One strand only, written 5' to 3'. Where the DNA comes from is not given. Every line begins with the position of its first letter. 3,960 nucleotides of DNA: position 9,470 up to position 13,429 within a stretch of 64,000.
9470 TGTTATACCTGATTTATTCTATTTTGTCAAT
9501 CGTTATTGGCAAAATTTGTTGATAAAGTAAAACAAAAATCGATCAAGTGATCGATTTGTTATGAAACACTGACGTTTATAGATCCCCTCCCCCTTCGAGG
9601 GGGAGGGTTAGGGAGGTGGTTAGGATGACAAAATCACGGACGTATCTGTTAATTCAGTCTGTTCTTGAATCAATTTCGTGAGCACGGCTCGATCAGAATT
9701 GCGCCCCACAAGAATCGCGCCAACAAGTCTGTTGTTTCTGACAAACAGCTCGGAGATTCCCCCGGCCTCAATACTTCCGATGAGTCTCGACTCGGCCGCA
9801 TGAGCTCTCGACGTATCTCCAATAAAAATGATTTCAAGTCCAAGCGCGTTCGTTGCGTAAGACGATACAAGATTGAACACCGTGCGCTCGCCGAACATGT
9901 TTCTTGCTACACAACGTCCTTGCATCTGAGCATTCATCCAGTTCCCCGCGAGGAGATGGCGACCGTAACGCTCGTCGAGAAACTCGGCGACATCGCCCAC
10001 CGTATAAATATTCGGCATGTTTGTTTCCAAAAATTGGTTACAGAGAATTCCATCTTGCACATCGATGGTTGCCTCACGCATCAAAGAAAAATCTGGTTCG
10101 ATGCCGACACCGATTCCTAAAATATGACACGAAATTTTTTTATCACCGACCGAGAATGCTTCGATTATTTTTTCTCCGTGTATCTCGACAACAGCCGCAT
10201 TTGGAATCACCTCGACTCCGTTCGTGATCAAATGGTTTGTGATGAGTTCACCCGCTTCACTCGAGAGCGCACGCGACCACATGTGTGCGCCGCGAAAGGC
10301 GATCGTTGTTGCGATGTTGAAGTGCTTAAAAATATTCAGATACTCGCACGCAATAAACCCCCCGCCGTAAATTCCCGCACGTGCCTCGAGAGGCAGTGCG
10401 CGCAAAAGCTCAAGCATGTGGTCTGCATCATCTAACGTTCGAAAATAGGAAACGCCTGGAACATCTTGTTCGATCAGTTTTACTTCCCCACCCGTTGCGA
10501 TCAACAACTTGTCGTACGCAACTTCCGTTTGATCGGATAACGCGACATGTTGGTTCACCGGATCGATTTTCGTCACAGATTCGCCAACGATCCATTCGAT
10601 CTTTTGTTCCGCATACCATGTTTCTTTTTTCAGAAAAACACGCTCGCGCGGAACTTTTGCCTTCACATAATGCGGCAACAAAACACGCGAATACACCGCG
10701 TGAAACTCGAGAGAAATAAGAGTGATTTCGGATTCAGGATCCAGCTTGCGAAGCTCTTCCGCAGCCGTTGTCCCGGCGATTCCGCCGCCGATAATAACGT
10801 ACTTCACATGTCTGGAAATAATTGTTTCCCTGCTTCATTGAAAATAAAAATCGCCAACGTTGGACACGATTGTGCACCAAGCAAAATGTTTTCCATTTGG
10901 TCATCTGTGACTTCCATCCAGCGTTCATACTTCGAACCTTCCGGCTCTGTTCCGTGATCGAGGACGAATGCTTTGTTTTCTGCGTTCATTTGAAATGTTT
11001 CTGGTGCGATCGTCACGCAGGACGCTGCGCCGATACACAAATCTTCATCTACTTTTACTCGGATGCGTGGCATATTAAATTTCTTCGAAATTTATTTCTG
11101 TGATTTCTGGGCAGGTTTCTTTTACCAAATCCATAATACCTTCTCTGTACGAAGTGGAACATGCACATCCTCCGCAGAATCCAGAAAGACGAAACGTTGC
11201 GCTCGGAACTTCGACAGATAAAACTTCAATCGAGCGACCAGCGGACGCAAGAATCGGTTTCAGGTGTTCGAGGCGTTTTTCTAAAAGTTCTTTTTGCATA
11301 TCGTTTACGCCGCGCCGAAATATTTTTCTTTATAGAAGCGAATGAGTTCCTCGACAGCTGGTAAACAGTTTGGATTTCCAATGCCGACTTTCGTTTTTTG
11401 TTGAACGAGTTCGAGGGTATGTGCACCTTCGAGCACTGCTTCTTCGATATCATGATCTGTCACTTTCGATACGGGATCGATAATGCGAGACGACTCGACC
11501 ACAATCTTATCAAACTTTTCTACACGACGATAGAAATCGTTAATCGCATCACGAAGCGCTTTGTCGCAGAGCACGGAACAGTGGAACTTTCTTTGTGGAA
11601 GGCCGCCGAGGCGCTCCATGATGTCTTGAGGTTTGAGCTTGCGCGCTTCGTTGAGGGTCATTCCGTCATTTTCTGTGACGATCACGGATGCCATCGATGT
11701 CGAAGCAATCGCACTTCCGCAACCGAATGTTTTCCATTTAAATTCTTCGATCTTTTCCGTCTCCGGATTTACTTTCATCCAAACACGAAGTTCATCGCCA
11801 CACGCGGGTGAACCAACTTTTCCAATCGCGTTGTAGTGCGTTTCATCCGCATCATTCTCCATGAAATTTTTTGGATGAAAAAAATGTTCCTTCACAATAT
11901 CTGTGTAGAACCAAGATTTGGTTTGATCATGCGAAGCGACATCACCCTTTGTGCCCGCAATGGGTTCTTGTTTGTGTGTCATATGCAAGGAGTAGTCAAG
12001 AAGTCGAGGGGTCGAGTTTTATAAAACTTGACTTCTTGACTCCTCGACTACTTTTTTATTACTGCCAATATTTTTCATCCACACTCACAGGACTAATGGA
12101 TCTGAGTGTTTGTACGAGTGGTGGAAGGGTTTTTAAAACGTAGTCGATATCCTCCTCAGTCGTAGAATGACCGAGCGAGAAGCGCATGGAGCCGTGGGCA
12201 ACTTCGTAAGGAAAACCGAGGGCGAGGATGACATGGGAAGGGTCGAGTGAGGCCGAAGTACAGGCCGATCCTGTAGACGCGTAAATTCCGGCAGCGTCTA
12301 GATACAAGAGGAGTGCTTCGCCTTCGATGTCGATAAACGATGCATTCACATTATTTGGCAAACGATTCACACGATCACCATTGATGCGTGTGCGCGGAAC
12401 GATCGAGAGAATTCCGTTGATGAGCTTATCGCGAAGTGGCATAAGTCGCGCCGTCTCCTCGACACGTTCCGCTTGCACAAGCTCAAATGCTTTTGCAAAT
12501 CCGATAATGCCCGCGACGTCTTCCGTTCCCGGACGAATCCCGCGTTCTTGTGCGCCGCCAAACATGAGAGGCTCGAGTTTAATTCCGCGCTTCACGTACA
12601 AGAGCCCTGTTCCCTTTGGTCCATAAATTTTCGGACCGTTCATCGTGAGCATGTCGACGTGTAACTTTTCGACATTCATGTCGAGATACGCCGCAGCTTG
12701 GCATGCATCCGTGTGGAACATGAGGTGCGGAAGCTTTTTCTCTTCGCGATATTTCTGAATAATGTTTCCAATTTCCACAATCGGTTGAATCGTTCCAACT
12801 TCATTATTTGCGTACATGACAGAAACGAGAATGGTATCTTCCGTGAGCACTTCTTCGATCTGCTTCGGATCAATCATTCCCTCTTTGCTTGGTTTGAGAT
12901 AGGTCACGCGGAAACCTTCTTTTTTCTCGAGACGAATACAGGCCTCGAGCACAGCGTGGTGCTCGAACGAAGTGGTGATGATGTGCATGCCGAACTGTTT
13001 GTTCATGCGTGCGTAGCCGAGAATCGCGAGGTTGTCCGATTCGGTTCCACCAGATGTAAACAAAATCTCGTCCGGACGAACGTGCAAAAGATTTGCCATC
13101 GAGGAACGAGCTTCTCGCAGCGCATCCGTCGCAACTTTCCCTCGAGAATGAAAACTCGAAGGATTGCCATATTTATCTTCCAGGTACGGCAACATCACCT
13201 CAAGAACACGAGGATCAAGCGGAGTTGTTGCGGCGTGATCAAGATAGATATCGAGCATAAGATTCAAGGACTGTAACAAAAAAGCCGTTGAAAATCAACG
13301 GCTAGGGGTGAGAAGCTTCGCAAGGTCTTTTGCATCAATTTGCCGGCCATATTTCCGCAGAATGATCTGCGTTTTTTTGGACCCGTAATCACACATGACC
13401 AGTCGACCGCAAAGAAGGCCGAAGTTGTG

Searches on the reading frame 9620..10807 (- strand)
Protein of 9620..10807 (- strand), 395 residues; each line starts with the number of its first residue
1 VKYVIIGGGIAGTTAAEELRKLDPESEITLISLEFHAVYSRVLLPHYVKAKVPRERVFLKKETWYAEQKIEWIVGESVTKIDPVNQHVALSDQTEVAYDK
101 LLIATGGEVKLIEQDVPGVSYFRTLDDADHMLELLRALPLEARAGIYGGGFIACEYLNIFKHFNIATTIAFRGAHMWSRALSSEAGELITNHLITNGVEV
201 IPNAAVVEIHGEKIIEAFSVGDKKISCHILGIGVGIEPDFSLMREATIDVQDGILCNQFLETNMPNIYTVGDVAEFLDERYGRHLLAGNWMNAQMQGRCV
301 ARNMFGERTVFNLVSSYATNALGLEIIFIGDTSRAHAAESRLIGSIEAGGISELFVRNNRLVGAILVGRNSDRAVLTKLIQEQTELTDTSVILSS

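Call 95: search_protein_families(library=pfam, proteins=[window:9620-10807:-], max_evalue=0.001)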
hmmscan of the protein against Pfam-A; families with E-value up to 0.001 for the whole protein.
window:9620-10807:- (395 aa): 5 families
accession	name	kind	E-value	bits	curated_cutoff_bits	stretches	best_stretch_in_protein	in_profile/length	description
PF07992.20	Pyr_redox_2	-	3.3e-48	165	26.1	1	1-297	1-291/291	Pyridine nucleotide-disulphide oxidoreductase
PF00070.33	Pyr_redox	-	9e-15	55.4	22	1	144-213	2-70/82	Pyridine nucleotide-disulphide oxidoreductase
PF18267.7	Rubredoxin_C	-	1.4e-06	28.6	25.9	1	320-384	6-70/70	Rubredoxin NAD+ reductase C-terminal domain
PF13738.12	Pyr_redox_3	-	0.00028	20.7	30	0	190-271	219-305/305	Pyridine nucleotide-disulphide oxidoreductase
PF01266.30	DAO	-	0.00051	20.1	27.9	0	3-31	2-28/353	FAD dependent oxidoreductase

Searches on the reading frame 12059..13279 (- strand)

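Call 95: search_protein_families(library=pfam, proteins=[window:12059-13279:-], max_evalue=0.001)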
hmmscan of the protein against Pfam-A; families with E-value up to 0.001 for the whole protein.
window:12059-13279:- (406 aa): 2 families
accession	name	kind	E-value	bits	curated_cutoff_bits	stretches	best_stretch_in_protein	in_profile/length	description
PF00266.25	Aminotran_5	-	1.9e-81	274.3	21.5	1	11-381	1-371/371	Aminotransferase class-V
PF01212.27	Beta_elim_lyase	-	0.0001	22.2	27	1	70-217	48-199/288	Beta-eliminating lyase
